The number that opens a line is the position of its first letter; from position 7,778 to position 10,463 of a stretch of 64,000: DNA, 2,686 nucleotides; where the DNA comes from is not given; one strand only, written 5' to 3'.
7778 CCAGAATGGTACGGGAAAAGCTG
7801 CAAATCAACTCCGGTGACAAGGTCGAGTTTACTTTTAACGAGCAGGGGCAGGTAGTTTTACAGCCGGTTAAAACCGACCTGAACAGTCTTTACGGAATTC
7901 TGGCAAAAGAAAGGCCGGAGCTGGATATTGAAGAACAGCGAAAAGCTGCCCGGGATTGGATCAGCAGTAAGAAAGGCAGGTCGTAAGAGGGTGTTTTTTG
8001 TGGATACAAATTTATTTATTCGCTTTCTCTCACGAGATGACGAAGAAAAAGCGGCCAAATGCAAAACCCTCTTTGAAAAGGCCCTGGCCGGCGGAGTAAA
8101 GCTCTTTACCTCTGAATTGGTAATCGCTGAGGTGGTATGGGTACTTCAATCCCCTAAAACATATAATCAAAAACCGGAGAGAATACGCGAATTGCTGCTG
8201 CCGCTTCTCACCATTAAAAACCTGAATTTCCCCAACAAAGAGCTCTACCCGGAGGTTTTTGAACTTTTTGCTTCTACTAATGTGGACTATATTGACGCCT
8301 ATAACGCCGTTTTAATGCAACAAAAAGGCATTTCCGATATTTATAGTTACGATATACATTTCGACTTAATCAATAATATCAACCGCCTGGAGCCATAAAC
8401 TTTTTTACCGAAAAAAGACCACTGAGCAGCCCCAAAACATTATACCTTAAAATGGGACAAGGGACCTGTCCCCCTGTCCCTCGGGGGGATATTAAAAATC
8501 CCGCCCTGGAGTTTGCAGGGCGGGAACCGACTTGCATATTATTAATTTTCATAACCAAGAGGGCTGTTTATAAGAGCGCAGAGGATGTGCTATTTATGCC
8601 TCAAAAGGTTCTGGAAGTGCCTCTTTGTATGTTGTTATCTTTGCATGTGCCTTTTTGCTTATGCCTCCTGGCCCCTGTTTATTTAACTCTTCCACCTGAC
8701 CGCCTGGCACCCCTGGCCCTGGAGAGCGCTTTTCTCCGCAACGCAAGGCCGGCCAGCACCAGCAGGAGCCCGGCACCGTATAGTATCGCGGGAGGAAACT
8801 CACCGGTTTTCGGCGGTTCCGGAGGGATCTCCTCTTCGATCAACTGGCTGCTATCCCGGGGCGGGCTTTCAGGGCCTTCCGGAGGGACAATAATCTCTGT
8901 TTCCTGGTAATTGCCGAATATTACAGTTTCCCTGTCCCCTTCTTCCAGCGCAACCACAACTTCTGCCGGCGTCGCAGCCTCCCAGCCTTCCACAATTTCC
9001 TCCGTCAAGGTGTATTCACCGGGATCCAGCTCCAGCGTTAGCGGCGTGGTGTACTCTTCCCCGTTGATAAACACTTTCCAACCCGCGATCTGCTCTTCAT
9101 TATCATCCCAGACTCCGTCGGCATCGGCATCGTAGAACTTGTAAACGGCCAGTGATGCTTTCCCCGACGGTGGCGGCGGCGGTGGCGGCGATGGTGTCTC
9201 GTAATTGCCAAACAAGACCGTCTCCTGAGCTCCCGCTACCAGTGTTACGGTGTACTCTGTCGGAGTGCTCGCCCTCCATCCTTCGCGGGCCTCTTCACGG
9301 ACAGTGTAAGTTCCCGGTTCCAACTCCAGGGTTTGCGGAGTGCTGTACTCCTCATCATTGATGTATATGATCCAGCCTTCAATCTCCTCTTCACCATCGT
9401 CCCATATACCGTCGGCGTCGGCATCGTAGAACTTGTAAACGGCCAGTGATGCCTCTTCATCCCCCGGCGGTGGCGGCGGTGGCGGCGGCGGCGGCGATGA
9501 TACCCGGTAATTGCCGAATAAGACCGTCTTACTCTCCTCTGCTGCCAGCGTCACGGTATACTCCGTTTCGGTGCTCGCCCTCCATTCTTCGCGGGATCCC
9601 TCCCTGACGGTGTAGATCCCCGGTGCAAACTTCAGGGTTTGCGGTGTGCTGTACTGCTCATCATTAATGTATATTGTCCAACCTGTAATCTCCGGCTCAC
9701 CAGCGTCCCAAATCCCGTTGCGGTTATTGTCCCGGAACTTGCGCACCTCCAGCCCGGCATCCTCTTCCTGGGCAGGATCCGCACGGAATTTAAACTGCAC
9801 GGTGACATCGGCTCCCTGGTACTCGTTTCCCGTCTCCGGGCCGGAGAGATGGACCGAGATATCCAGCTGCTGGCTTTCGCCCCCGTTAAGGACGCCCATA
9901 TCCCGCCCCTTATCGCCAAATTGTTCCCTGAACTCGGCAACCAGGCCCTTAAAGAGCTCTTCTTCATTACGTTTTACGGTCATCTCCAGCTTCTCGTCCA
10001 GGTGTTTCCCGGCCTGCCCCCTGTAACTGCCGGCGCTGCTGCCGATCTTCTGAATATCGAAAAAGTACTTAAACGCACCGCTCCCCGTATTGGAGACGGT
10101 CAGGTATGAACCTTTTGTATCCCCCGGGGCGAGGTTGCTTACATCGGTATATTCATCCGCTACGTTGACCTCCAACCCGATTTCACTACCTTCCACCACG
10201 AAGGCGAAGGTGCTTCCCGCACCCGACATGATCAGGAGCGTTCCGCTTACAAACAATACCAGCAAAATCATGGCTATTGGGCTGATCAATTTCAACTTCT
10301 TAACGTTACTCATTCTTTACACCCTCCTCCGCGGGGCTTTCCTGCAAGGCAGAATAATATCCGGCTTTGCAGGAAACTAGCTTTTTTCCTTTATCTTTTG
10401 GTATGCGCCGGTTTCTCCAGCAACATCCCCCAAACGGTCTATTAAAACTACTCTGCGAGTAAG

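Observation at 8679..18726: Expanded TasA/camelysin array with SipW, including a chimera carrying both a SipW-type signal peptide and a (S/P)PxTG sortase anchor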

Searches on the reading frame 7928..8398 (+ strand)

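Call 54: search_protein_families(library=pfam, proteins=[window:7928-8398:+], max_evalue=0.001)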
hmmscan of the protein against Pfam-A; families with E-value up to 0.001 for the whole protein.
window:7928-8398:+ (156 aa): 3 families
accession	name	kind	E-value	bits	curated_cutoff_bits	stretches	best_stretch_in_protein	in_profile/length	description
PF01850.27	PIN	-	8.4e-16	59.1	23.6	1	24-146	2-115/120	PIN domain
PF16289.11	PIN_12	-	3.6e-05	24.7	32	1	24-125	2-96/172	PIN domain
PF13470.12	PIN_3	-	5.2e-05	24.5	27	1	24-100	3-77/115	PIN domain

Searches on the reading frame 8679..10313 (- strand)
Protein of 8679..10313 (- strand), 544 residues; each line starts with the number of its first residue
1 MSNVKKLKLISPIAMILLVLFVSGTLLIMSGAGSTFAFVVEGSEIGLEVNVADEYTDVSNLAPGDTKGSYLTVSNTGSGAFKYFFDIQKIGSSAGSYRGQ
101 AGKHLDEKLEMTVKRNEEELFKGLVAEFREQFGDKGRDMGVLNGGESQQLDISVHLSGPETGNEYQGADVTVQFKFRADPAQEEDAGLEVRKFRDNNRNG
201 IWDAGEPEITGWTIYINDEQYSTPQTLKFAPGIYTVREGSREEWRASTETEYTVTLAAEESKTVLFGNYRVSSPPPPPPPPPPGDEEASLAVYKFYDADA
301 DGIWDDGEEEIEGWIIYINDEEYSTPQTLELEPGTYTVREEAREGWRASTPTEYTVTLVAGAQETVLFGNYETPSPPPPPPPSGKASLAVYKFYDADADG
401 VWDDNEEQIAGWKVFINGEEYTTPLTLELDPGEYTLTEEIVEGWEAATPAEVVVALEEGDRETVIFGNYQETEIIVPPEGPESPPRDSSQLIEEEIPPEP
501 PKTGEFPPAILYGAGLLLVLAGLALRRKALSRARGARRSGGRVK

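Call 3: search_protein_families(library=pfam, proteins=[window:8679-10313:-], max_evalue=0.01)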
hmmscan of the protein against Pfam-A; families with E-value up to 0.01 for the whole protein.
window:8679-10313:- (544 aa): 1 family
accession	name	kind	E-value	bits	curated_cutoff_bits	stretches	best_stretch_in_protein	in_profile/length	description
PF17210.9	SdrD_B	-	2e-09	38.1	29.7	0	193-235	8-51/112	SdrD B-like domain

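Call 4: search_protein_families(library=ncbifam, proteins=[window:8679-10313:-], max_evalue=0.01)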
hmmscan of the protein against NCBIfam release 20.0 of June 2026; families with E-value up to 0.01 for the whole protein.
window:8679-10313:- (544 aa): 0 families

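Call 16: find_encoding_contigs(protein=window:8679-10313:-, flank=10000, max_places=4)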
Protein window:8679-10313:- (544 aa): no gene with exactly this product is on record in the collection.

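Call 34: search_protein_families(library=pfam, alignment_id=A4, max_evalue=0.001)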
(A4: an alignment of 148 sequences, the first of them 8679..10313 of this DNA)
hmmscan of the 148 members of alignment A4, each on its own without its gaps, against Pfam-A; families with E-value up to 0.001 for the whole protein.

A. member 1, window:8679-10313:- (544 aa): 1 family
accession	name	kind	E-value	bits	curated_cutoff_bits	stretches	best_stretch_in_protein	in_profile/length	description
PF17210.9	SdrD_B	-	2e-09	38.1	29.7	0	193-235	8-51/112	SdrD B-like domain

B. families by the number of members that match (of 148 scanned): 17 families
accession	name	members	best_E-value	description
PF12389.13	Peptidase_M73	56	4.3e-12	Camelysin metallo-endopeptidase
PF00746.26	Gram_pos_anchor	15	8.6e-09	LPXTG cell wall anchor motif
PF17210.9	SdrD_B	6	2e-09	SdrD B-like domain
PF17802.7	SpaA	4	9.1e-06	Prealbumin-like fold domain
PF08308.17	PEGA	3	1.6e-08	PEGA domain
PF04122.17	CW_binding_2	2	7.7e-59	Cell wall binding domain 2 (CWB2)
PF18998.6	Flg_new_2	2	7.1e-16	Divergent InlB B-repeat domain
PF24547.1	DUF7601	2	2.8e-05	Domain of unknown function (DUF7601)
PF05887.16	Trypan_PARP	2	0.00011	Procyclic acidic repetitive protein (PARP)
PF22544.2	HYDIN_VesB_CFA65-like_Ig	2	0.00048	HYDIN/CFA65/VesB-like, Ig-like domain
PF02009.21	RIFIN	1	2e-05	Rifin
PF16158.11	N_BRCA1_IG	1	8.1e-05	Ig-like domain from next to BRCA1 gene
PF00717.28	Peptidase_S24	1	0.00045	Peptidase S24-like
PF15912.10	VIR_N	1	0.00053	Virilizer, N-terminal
PF21139.3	BT_MCC_alpha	1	0.00063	Methylcrotonyl-CoA carboxylase, alpha-subunit, BT domain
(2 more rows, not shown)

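Call 43: search_protein_families(library=ncbifam, alignment_id=A4, max_evalue=0.01)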
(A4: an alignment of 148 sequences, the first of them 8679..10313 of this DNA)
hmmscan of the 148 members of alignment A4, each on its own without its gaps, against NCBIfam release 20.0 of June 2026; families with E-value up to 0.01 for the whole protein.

A. member 1, window:8679-10313:- (544 aa): 0 families

B. families by the number of members that match (of 148 scanned): 33 families (the first 25 are shown)
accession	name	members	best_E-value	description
NF053819.1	EF0750_LPXTG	46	6.5e-11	EF2685/EF0750 family sortase-dependent surface protein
TIGR01167.1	LPXTG_anchor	44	2.5e-07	LPXTG cell wall anchor domain-containing protein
NF033073.1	LPXTG_double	19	1.9e-07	doubled motif LPXTG anchor domain-containing protein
NF058670.1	sorting_LPXTATN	14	5.2e-13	LPxTATN C-terminal sorting signal domain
NF046066.1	BioflmMtrxTasA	6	6.7e-11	biofilm matrix protein TasA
NF006937.0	PRK09419.1-4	5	0.0001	multifunctional 2',3'-cyclic-nucleotide 2'-phosphodiesterase/3'-nucleotidase/5'-nucleotidase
NF006935.0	PRK09419.1-2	4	1.3e-05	multifunctional 2',3'-cyclic-nucleotide 2'-phosphodiesterase/3'-nucleotidase/5'-nucleotidase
TIGR04383.1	acidic_w_LPXTA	4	2.3e-05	processed acidic surface protein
NF012200.0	choice_anch_D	4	0.001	choice-of-anchor D domain-containing protein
NF033435.1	S-layer_Clost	2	5.4e-23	S-layer protein SlpA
NF041335.1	surf_glcprot_Halo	2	0.00015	ArtA-dependent S-layer glycoprotein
NF033902.0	iso_D2_wall_anc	2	0.00015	SpaH/EbpB family LPXTG-anchored major pilin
TIGR02102.1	pullulan_Gpos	2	0.0025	pullulanase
NF052523.2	TafF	2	0.0033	TafF family fimbrial protein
TIGR02228.1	sigpep_I_arch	1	1.4e-22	signal peptidase I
TIGR04088.1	cognate_SipW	1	4.4e-10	SipW-dependent-type signal peptide-containing protein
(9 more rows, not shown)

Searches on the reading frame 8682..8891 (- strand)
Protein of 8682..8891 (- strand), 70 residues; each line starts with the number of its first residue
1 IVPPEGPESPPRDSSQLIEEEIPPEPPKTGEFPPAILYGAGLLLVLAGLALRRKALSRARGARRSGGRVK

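Call 69: search_protein_families(library=ncbifam, proteins=[window:8682-8891:-], max_evalue=10)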
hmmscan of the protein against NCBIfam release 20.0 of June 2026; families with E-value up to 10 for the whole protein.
seq(70 aa): 2 families
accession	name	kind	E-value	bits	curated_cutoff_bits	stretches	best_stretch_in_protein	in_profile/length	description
TIGR01167.1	LPXTG_anchor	domain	0.0007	20.2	15.9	1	27-54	3-31/34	LPXTG cell wall anchor domain-containing protein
NF053819.1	EF0750_LPXTG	subfamily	0.18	12.3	47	1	5-52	49-99/105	EF2685/EF0750 family sortase-dependent surface protein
